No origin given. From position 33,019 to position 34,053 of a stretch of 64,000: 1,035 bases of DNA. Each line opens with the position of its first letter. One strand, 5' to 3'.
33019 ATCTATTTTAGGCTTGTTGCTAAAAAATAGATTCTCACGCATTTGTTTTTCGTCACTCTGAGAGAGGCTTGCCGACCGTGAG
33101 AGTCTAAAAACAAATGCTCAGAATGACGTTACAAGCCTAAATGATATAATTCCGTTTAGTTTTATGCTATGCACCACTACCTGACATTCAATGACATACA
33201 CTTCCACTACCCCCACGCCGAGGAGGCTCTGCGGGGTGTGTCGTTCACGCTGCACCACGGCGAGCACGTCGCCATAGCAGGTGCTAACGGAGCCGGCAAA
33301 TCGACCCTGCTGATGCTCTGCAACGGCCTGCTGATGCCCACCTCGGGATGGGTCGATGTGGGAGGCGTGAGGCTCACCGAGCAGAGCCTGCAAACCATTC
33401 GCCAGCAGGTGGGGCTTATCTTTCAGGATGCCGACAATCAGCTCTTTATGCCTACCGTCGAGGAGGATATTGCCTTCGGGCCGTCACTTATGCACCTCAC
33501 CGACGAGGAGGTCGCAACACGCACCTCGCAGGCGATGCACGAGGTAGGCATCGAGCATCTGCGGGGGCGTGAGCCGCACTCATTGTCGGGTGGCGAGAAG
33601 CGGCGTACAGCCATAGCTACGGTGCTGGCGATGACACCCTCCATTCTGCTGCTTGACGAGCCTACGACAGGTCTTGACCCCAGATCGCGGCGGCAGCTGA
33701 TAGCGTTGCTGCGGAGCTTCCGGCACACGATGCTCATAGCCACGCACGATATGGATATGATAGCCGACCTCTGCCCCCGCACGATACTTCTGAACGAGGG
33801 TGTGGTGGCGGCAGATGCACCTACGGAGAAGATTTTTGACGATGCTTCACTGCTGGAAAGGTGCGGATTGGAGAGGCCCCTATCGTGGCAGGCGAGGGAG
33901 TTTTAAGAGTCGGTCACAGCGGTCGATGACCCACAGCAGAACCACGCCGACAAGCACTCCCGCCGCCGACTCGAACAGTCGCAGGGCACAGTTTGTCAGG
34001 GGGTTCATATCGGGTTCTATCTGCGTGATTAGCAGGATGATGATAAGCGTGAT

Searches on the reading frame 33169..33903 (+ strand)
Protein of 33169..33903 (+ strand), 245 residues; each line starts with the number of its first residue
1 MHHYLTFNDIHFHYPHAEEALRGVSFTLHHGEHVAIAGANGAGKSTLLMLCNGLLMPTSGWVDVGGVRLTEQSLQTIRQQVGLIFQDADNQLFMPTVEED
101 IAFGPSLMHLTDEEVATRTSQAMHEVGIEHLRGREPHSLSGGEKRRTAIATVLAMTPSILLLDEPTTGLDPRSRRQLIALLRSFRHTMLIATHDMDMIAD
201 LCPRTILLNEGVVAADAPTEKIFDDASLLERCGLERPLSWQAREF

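Call 33: find_encoding_contigs(protein=window:33169-33903:+, flank=1500, max_places=10)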
Protein window:33169-33903:+ (245 aa): 23 contigs read that carry it; 7 places shown.
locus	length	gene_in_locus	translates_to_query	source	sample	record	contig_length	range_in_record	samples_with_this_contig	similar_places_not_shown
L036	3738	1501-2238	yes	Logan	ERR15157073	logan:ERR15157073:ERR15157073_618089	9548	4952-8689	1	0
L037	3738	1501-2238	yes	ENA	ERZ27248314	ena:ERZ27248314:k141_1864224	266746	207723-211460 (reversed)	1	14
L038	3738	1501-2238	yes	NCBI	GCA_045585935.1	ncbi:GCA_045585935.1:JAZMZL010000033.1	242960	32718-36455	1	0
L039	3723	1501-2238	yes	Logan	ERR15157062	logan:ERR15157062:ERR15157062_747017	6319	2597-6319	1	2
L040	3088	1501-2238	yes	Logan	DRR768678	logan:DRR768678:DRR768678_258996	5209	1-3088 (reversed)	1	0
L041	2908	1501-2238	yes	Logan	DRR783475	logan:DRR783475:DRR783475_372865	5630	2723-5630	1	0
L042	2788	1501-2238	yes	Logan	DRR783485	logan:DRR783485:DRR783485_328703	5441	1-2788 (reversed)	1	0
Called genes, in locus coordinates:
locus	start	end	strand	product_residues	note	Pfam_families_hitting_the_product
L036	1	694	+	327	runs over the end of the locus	PF01891:CbiM, PF13190:PDGLE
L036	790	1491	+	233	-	PF02361:CbiQ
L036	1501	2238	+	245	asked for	PF00005:ABC_tran, PF02463:SMC_N (faint), PF13304:AAA_21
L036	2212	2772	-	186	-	PF13515:FUSC_2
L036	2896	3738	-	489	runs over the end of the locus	PF10544:T5orf172 (weak), PF13455:MUG113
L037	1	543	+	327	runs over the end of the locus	PF01891:CbiM, PF13190:PDGLE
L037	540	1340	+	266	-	PF02361:CbiQ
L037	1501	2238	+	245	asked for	PF00005:ABC_tran, PF02463:SMC_N (faint), PF13304:AAA_21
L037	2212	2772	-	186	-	PF13515:FUSC_2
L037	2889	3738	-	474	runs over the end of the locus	PF01743:PolyA_pol, PF12627:PolyA_pol_RNAbd, PF01966:HD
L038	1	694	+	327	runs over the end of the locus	PF01891:CbiM, PF13190:PDGLE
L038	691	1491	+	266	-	PF02361:CbiQ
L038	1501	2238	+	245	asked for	PF00005:ABC_tran, PF02463:SMC_N (faint), PF13304:AAA_21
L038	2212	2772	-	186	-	PF13515:FUSC_2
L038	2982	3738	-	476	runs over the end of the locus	PF01743:PolyA_pol, PF12627:PolyA_pol_RNAbd, PF01966:HD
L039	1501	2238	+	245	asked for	PF00005:ABC_tran, PF02463:SMC_N (faint), PF13304:AAA_21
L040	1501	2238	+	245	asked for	PF00005:ABC_tran, PF02463:SMC_N (faint), PF13304:AAA_21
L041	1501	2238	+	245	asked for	PF00005:ABC_tran, PF02463:SMC_N (faint), PF13304:AAA_21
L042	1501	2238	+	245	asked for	PF00005:ABC_tran, PF02463:SMC_N (faint), PF13304:AAA_21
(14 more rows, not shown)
